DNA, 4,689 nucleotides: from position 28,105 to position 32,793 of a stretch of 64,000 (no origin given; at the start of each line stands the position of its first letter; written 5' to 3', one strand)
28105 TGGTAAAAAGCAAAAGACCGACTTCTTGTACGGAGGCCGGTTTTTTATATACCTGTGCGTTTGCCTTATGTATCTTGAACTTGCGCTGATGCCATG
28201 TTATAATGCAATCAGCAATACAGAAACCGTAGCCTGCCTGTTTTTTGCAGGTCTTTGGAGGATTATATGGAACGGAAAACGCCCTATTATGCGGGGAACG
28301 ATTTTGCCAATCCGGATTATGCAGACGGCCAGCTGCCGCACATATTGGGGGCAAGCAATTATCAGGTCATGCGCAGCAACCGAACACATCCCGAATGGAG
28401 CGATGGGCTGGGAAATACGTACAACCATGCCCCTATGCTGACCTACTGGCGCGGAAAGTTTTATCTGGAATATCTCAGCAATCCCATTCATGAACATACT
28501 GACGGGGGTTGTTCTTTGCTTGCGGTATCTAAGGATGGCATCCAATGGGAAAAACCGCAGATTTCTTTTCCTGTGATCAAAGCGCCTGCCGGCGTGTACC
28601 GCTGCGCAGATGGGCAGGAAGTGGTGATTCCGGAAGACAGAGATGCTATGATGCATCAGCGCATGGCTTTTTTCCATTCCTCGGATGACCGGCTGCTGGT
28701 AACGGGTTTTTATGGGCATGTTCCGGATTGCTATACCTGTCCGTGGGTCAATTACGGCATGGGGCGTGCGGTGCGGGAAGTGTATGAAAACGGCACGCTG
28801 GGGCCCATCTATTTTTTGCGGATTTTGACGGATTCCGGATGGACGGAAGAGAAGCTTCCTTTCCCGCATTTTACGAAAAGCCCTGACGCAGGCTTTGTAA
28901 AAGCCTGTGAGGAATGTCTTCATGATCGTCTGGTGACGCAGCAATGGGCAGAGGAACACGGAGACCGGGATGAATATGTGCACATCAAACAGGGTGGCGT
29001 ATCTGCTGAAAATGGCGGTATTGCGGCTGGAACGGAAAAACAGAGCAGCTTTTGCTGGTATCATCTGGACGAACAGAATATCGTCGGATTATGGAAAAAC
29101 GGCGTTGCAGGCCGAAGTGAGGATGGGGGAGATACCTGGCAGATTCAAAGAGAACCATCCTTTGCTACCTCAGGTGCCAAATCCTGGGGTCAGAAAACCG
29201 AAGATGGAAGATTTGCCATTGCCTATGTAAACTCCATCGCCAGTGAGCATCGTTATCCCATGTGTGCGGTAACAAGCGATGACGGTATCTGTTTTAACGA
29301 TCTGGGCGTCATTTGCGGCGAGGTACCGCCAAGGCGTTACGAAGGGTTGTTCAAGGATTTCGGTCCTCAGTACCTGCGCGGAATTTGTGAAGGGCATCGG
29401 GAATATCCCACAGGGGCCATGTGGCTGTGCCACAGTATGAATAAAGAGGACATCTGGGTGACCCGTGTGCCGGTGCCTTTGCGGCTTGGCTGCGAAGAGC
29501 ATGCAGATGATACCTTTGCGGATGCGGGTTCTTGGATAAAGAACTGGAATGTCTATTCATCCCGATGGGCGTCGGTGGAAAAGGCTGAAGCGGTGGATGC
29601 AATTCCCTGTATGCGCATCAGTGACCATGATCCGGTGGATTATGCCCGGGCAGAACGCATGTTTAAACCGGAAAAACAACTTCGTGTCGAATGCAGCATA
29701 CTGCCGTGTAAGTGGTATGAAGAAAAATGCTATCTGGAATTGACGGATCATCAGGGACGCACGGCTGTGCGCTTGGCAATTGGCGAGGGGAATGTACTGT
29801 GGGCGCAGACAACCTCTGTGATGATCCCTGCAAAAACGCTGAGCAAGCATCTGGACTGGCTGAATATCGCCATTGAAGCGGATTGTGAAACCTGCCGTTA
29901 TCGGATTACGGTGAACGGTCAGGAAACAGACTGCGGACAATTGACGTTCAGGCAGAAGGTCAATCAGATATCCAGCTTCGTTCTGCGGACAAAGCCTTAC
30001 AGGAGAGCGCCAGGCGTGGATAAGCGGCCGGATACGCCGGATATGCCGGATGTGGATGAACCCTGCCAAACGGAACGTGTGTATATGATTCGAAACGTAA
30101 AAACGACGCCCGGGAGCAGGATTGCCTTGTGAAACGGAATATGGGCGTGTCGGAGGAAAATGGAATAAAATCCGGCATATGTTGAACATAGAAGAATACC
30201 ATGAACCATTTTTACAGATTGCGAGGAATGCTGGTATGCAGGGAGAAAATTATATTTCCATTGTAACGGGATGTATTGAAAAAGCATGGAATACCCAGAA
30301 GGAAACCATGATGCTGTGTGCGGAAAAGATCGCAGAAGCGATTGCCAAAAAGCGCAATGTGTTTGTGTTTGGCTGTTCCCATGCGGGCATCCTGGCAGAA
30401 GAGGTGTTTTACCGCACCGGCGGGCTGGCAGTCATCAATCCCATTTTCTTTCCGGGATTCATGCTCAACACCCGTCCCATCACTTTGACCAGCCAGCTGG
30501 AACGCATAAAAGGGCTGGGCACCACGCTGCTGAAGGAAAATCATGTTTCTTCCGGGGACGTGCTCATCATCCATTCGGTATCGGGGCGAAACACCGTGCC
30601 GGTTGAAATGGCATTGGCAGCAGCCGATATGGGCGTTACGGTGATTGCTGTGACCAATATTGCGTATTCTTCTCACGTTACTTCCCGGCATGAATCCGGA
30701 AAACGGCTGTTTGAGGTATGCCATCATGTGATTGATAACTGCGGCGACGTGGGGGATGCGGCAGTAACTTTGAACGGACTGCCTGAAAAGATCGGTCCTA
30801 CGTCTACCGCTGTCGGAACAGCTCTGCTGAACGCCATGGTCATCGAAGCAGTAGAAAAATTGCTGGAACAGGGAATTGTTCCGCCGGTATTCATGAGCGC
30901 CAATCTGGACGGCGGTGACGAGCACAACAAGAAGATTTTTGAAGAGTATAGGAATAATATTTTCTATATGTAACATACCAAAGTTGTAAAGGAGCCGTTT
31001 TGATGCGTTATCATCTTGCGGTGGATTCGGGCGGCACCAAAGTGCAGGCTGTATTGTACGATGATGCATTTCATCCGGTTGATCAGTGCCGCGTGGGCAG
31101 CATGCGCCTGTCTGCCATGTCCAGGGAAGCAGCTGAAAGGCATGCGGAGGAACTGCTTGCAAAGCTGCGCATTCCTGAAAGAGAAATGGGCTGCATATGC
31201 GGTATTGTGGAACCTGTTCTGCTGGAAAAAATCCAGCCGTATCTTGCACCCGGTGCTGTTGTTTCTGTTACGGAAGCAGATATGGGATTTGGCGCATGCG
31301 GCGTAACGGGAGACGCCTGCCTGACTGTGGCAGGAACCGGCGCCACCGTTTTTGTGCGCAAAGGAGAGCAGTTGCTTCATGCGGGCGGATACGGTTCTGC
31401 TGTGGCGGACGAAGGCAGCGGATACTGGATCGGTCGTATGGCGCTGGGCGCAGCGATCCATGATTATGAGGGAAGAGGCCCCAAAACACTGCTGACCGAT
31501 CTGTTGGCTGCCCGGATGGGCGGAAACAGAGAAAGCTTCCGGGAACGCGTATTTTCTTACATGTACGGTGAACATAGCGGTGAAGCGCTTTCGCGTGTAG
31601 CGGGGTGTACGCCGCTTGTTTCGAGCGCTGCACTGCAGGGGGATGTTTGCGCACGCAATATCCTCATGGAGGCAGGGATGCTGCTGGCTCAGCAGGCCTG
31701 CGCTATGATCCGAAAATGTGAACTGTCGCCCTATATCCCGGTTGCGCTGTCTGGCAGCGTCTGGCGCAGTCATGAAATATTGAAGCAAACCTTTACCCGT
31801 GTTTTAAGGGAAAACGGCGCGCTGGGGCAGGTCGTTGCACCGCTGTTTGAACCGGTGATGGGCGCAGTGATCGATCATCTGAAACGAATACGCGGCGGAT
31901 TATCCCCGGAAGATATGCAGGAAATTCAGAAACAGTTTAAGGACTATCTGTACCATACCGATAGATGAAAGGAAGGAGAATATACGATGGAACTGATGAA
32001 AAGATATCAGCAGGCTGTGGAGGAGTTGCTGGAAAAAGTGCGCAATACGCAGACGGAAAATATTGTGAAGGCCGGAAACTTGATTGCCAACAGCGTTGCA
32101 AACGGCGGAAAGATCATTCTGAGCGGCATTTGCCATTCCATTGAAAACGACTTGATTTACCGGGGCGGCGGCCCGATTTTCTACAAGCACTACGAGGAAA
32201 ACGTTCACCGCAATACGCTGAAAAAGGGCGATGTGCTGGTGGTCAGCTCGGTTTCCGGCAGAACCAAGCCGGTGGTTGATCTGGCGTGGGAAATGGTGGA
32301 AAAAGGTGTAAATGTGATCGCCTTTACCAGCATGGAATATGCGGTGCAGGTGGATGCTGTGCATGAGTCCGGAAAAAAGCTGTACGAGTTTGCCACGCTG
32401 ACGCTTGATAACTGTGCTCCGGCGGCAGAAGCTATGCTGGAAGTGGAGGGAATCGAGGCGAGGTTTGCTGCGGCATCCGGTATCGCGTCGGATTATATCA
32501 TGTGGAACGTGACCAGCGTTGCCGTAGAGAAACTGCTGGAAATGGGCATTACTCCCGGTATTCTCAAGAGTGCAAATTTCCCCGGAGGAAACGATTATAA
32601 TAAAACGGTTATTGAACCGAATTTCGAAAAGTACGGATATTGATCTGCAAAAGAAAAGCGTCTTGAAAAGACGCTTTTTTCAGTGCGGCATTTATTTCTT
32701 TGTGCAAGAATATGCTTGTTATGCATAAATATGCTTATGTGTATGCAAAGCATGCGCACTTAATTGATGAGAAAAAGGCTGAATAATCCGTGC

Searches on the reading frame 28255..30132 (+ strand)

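Call 6: search_protein_families(library=pfam, proteins=[window:28255-30132:+], max_evalue=0.001)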
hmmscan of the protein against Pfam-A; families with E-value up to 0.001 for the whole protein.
window:28255-30132:+ (625 aa): 3 families
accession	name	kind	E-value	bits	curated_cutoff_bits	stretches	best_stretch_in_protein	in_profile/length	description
PF24067.1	Beta-prop_BT_1020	-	1.8e-89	299.8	27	1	10-246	3-234/236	BT_1020-like, N-terminal beta propeller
PF22585.3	Sialidase-like_CBM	-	1.4e-21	77.5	27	1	431-593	1-155/156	Sialidase-like, CBM domain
PF13088.12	BNR_2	-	0.00072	19.4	31.4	0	284-350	187-251/277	BNR repeat-like domain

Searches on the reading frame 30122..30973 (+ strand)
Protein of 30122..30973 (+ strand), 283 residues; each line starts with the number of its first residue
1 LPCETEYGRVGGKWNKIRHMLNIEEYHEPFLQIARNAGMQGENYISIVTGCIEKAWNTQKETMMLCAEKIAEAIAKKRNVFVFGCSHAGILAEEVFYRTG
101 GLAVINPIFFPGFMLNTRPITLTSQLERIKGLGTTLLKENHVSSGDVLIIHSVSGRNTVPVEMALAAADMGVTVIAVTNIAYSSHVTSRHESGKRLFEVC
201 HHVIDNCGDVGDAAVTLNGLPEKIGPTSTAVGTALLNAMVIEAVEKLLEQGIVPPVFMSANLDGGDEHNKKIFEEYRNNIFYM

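Call 6: search_protein_families(library=pfam, proteins=[window:30122-30973:+], max_evalue=0.001)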
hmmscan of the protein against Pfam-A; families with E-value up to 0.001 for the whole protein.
window:30122-30973:+ (283 aa): 1 family
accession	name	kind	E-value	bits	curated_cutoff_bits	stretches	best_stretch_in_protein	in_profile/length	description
PF13580.11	SIS_2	-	2.1e-37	128.7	27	1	44-178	2-137/138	SIS domain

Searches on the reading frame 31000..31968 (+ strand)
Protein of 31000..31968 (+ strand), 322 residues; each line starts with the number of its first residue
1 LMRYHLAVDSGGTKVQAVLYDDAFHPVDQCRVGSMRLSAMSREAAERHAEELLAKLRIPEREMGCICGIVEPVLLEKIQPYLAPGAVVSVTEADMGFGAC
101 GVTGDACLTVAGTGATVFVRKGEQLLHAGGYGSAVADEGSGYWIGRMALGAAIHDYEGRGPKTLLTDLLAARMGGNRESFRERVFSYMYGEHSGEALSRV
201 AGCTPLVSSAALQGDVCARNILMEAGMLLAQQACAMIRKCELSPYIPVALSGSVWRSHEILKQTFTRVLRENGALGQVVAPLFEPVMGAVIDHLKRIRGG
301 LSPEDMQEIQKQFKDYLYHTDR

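Call 6: search_protein_families(library=pfam, proteins=[window:31000-31968:+], max_evalue=0.001)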
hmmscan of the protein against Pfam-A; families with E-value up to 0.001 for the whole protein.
window:31000-31968:+ (322 aa): 1 family
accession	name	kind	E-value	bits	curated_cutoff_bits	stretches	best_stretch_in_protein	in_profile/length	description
PF01869.26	BcrAD_BadFG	-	1.6e-22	80.8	31.5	1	8-290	3-268/271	BadF/BadG/BcrA/BcrD ATPase family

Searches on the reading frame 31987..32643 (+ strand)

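Call 6: search_protein_families(library=pfam, proteins=[window:31987-32643:+], max_evalue=0.001)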
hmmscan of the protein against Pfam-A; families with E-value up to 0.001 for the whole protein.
window:31987-32643:+ (218 aa): 2 families
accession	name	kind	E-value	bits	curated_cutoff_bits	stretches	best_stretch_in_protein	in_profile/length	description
PF13580.11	SIS_2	-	7.4e-19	68.6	27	2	6-61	1-58/138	SIS domain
PF01380.27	SIS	-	8.9e-05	22.7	25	1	69-116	39-89/131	SIS domain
